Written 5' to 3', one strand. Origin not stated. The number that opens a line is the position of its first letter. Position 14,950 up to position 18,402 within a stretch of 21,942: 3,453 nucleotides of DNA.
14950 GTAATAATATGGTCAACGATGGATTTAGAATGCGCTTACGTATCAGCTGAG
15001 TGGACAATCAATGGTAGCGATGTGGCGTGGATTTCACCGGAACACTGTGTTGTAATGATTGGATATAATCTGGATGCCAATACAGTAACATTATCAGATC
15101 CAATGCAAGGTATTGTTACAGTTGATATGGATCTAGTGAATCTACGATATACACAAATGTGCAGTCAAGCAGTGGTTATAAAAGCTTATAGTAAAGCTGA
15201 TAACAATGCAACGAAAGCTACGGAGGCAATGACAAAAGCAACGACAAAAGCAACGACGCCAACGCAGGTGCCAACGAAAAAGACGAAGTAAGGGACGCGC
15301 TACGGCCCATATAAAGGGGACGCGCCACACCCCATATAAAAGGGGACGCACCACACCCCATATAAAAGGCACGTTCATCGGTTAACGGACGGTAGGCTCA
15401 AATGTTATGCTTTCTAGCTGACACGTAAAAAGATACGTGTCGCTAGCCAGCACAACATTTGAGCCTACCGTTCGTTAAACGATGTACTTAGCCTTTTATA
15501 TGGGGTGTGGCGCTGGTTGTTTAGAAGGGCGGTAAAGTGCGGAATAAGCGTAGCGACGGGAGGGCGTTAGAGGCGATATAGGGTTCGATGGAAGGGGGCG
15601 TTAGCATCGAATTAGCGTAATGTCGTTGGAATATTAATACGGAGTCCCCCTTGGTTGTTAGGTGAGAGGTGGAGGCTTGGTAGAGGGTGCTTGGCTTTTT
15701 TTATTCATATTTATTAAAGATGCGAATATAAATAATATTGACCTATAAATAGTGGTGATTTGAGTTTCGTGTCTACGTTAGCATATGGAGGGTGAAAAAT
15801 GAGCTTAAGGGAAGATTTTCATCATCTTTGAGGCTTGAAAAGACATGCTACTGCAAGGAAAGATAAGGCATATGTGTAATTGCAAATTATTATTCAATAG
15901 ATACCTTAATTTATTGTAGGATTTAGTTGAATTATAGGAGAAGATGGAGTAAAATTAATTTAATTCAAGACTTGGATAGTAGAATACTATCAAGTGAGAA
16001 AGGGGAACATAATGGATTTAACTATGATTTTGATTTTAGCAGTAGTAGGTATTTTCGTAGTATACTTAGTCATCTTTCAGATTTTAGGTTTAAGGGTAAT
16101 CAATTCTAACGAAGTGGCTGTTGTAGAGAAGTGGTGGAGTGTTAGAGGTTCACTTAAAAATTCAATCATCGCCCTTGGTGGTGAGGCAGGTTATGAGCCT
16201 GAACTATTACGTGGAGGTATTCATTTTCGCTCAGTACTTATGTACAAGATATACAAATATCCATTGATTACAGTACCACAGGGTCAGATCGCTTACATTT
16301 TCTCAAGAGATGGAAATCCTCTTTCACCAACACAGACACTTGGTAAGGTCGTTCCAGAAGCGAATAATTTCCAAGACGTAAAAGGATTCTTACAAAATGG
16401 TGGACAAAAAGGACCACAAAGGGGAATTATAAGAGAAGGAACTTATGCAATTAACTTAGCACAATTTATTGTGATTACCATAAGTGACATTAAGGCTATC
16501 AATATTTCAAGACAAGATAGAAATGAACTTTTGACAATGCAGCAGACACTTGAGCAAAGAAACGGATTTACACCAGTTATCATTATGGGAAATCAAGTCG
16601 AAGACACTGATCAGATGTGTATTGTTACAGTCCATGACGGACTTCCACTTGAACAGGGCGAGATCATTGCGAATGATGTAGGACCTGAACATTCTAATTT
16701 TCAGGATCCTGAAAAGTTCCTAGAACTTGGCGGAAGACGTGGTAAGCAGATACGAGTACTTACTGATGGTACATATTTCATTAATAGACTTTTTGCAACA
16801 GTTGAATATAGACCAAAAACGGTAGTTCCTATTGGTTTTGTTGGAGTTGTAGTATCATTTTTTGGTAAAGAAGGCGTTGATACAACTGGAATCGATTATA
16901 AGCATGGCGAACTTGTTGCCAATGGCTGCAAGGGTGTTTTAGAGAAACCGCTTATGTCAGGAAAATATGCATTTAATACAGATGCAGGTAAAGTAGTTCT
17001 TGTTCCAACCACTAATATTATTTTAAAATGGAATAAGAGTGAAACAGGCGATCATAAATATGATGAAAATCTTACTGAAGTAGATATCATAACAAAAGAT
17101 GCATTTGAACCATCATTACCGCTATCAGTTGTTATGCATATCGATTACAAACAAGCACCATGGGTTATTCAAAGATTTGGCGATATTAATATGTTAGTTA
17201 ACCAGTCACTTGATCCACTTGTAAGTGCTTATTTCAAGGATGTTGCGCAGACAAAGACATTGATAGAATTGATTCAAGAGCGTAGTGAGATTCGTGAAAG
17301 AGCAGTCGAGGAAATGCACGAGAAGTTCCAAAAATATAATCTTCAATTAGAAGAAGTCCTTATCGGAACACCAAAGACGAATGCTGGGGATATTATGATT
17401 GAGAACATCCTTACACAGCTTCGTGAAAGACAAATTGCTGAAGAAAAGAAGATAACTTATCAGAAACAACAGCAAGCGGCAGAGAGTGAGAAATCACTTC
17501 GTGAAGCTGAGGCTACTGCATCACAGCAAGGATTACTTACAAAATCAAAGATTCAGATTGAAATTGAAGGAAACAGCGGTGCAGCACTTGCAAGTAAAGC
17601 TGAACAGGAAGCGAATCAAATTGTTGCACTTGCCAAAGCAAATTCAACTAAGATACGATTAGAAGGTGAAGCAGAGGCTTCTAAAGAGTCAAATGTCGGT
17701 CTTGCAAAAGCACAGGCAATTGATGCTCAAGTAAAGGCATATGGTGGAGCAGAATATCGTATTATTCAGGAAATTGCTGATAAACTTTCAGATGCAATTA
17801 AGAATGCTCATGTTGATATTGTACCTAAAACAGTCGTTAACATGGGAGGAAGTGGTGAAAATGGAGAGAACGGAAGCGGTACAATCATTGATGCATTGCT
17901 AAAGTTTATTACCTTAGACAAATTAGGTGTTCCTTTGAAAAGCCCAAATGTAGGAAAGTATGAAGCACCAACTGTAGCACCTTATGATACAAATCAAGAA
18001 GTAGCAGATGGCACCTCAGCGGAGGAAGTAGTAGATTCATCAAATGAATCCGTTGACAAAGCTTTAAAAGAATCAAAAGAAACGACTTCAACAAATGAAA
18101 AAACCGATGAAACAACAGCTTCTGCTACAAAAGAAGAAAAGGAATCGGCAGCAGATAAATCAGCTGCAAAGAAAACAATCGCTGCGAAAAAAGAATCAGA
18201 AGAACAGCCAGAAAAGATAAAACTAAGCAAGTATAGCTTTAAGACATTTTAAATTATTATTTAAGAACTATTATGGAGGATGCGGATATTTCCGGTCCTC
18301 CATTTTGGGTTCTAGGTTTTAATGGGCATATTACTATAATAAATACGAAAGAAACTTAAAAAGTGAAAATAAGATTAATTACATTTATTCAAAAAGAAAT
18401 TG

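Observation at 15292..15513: GC-rich palindromic element with tandem 26-bp repeats and an inverted terminal copy, directly abutting the peptidase stop codon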

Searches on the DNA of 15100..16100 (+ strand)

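Call 5: search_rna_families(source=window, start=15100, end=16100, threshold=evalue, max_evalue=10)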
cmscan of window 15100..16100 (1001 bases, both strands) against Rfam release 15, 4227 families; matches with E-value up to 10: 7.
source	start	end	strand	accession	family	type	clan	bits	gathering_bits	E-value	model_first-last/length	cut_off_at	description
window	15384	15475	-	RF03689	mir-5892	Gene; miRNA;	-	24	82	0.042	12-79/90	no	mir-5892 microRNA precursor family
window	15935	15990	+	RF01288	snoR31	Gene; snRNA; snoRNA; CD-box;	-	21.4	44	1.1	1-93/93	no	Small nucleolar RNA snoR31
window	15988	16078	-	RF02304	TtnuCD29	Gene; snRNA; snoRNA; CD-box;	-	20.5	90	4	1-78/78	no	Tetrahymena snoRNA TtnuCD29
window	15681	15747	+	RF02544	mt-tmRNA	Gene;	CL00001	18.2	65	4.7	1-77/77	no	Mitochondrion-encoded tmRNA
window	15393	15467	-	RF04245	MIR169_7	Gene; miRNA;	CL00098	17.8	44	3.4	1-85/85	no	MIR169_7 microRNA precursor family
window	15782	15874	+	RF00218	SNORD46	Gene; snRNA; snoRNA; CD-box;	CL00061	16.7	40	1.6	1-104/104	no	Small nucleolar RNA SNORD46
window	15316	15354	+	RF01840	ovine_lenti_FSE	Cis-reg; frameshift_element;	-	14.2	45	6.9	1-54/54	no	ribosomal frameshift element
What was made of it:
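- On Any Rfam RNA family (riboswitch, sRNA, group II intron, OLE/ROOL/HEARO-type large RNAs): At E up to 10 only eukaryotic miRNA and snoRNA chance hits appeared (call 5).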

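Call 15: search_dna_similar(query=window:15285-15720:+, collection=plasmids, mode=distant)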
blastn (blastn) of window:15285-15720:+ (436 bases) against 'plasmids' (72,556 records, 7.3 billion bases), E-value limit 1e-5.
No match.

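Call 16: search_dna_similar(query=window:15285-15720:+, collection=phages, mode=distant)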
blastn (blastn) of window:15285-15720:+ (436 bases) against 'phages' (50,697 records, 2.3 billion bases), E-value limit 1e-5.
No match.
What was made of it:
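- Tried and rejected: No match (calls 15, 16).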

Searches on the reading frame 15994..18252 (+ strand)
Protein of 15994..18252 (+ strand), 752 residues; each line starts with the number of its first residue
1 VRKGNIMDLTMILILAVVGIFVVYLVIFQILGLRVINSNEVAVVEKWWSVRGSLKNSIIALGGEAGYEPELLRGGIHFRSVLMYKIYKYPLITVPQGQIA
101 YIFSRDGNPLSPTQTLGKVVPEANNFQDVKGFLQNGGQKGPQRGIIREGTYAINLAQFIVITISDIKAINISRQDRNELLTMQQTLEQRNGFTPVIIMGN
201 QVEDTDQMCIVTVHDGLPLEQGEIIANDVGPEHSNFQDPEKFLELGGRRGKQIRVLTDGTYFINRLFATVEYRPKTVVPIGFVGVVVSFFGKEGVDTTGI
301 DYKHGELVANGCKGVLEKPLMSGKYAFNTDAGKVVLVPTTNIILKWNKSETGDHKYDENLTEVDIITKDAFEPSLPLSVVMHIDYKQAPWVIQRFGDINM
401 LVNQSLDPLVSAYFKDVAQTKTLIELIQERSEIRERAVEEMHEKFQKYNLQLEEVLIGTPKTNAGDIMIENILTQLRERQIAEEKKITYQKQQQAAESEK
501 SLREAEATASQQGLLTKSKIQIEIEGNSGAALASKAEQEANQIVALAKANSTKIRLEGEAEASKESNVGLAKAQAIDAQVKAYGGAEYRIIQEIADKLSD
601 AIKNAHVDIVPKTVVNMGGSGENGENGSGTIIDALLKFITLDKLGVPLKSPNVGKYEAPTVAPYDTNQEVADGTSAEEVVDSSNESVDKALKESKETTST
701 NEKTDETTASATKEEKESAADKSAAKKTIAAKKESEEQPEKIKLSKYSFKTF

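Call 8: search_protein_families(library=pfam, proteins=[window:15994-18252:+])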
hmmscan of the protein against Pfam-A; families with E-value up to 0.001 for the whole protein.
window:15994-18252:+ (752 aa): 1 family
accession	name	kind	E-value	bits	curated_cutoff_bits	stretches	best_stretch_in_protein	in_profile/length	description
PF01145.31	Band_7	-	2.3e-17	64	23.6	1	277-499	2-175/176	SPFH domain / Band 7 family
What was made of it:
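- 16012..18252 (+): Downstream gene: Band_7/SPFH flotillin-family protein. Pfam (call 8).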

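Call 48: find_homologous_proteins(query=window:16024-18252:+, max_evalue=1e-50)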
Query window:16024-18252:+ (742 aa): 7999 proteins with E <= 1e-50 among 8000 candidates; the best 120 are listed.
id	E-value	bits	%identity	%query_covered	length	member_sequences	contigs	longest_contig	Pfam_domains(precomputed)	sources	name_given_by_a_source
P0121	0.0e+0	1598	99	100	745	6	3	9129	PF01145.32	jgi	-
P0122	0.0e+0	1481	91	100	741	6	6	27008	PF01145.32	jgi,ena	-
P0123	0.0e+0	1426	89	100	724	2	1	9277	PF01145.32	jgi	-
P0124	0.0e+0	1266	88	86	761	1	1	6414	PF01145.32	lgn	-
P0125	0.0e+0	1239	87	86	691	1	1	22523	PF01145.32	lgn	-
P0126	0.0e+0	1233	86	86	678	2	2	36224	PF01145.32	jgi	-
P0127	0.0e+0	1230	85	87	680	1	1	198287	PF01145.32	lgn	-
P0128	0.0e+0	1229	83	90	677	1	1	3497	PF01145.32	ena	-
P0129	0.0e+0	1228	81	94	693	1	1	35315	PF01145.32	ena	-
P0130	0.0e+0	1227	81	94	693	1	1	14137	PF01145.32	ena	-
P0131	0.0e+0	1226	86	86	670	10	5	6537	PF01145.32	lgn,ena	-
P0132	0.0e+0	1225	80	94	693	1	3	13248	PF01145.32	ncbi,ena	-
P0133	0.0e+0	1225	86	86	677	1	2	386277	PF01145.32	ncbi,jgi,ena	-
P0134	0.0e+0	1225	86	85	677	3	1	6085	PF01145.32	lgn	-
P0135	0.0e+0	1224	85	86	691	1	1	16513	PF01145.32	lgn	-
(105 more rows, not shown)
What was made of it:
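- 16012..18252 (+): It is 82-87% identical to flotillins of Anaerocolumna and Anaerosacchariphilus (call 48).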

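Call 49: find_encoding_contigs(protein=P0121, flank=4000, max_places=10)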
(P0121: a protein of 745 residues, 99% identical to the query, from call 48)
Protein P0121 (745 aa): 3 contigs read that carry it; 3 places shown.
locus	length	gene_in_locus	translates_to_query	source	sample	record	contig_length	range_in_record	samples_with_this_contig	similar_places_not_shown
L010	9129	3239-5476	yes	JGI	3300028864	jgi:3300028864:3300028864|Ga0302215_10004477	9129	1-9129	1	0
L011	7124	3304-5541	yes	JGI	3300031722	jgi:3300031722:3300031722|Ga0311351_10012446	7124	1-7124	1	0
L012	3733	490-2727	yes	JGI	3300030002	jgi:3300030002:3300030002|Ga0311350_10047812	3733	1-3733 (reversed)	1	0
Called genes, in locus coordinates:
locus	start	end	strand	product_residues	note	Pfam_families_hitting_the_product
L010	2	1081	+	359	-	?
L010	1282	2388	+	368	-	-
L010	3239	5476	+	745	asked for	PF01145:Band_7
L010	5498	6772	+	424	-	PF03600:CitMHS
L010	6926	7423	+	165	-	PF13302:Acetyltransf_3 (weak), PF00583:Acetyltransf_1, PF13673:Acetyltransf_10, PF13508:Acetyltransf_7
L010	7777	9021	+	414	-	PF00909:Ammonium_transp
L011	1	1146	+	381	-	?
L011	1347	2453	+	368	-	-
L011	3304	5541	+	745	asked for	PF01145:Band_7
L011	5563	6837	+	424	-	PF03600:CitMHS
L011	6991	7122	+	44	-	?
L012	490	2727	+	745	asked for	PF01145:Band_7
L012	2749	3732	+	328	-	?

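Call 50: find_encoding_contigs(protein=P0123, flank=4000, max_places=10)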
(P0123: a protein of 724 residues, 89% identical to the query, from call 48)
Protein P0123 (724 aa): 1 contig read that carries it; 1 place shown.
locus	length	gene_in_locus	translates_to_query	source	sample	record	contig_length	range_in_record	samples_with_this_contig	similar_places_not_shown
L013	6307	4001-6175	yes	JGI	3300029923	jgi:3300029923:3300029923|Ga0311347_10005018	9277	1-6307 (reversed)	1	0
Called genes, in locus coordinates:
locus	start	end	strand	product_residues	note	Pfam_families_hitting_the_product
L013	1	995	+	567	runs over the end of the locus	PF00082:Peptidase_S8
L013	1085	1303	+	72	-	-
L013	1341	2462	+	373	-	PF04055:Radical_SAM, PF13353:Fer4_12 (weak)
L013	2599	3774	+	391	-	-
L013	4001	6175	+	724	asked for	PF01145:Band_7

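Call 51: find_encoding_contigs(protein=P0124, flank=4000, max_places=10)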
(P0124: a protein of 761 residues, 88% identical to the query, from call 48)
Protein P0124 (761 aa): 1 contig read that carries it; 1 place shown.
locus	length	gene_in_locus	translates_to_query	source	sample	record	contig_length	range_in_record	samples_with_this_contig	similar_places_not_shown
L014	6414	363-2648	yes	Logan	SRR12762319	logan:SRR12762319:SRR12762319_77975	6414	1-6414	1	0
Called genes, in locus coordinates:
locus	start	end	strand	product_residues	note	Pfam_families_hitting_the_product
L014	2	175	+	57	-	?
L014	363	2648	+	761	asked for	PF01145:Band_7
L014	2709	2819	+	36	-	-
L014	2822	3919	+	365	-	PF03600:CitMHS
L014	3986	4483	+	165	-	PF13302:Acetyltransf_3, PF13673:Acetyltransf_10, PF00583:Acetyltransf_1, PF13508:Acetyltransf_7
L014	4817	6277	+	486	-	PF14200:RicinB_lectin_2, PF00544:Pectate_lyase_4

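Call 57: find_encoding_contigs(protein=P0122, flank=3000, max_places=10)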
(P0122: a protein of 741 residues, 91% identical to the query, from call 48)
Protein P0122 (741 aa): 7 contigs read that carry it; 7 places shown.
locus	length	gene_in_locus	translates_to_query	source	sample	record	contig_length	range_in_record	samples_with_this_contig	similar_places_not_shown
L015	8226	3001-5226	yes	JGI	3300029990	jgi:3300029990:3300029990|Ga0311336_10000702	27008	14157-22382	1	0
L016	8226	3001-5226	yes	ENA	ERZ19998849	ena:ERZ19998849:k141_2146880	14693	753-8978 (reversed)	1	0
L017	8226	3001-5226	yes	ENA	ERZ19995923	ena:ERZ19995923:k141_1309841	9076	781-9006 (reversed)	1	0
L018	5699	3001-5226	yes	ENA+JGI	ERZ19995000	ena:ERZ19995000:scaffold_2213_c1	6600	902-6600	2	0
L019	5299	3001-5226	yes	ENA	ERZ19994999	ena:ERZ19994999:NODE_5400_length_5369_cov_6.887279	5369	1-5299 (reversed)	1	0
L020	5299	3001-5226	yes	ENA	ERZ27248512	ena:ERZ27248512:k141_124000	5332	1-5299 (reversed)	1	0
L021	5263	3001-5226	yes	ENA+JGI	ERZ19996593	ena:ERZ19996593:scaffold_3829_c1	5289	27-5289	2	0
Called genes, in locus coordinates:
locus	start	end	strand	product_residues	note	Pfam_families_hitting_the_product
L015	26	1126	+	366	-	PF04055:Radical_SAM, PF13353:Fer4_12 (weak)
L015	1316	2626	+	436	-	PF13529:Peptidase_C39_2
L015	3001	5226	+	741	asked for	PF01145:Band_7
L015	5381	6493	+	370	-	PF03600:CitMHS, PF00939:Na_sulph_symp (weak)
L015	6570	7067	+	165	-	PF13302:Acetyltransf_3 (weak), PF13673:Acetyltransf_10, PF00583:Acetyltransf_1, PF13508:Acetyltransf_7 (weak)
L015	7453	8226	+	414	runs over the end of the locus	PF00909:Ammonium_transp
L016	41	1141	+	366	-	PF04055:Radical_SAM, PF13353:Fer4_12 (weak)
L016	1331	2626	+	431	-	PF13529:Peptidase_C39_2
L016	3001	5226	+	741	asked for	PF01145:Band_7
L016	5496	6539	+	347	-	PF03600:CitMHS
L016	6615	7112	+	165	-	PF13302:Acetyltransf_3 (weak), PF13673:Acetyltransf_10, PF00583:Acetyltransf_1, PF13508:Acetyltransf_7 (weak)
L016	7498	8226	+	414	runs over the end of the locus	PF00909:Ammonium_transp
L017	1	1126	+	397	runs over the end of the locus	?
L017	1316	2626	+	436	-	PF13529:Peptidase_C39_2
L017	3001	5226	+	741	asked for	PF01145:Band_7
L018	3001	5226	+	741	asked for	PF01145:Band_7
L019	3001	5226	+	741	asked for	PF01145:Band_7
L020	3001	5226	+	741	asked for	PF01145:Band_7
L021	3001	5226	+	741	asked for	PF01145:Band_7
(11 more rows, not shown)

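Call 58: find_encoding_contigs(protein=P0125, flank=3000, max_places=4)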
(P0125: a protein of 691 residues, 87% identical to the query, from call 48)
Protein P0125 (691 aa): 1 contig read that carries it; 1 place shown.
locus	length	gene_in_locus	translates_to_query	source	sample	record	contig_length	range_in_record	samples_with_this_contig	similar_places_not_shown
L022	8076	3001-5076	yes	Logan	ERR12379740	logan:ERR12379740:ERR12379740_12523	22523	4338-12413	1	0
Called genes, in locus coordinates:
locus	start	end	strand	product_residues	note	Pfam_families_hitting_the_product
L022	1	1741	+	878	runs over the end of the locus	PF00690:Cation_ATPase_N, PF00122:E1-E2_ATPase, PF00702:Hydrolase, PF13246:Cation_ATPase, PF00689:Cation_ATPase_C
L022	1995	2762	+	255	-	PF01790:LGT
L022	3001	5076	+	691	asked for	PF01145:Band_7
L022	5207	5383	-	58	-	-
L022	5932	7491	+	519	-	PF16927:HisKA_7TM (weak), PF00989:PAS, PF13426:PAS_9, PF00990:GGDEF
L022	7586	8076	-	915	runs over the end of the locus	PF09586:YfhO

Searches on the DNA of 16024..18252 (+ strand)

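Call 79: search_rna_families(sources=[L009, L013, L004], threshold=gathering)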
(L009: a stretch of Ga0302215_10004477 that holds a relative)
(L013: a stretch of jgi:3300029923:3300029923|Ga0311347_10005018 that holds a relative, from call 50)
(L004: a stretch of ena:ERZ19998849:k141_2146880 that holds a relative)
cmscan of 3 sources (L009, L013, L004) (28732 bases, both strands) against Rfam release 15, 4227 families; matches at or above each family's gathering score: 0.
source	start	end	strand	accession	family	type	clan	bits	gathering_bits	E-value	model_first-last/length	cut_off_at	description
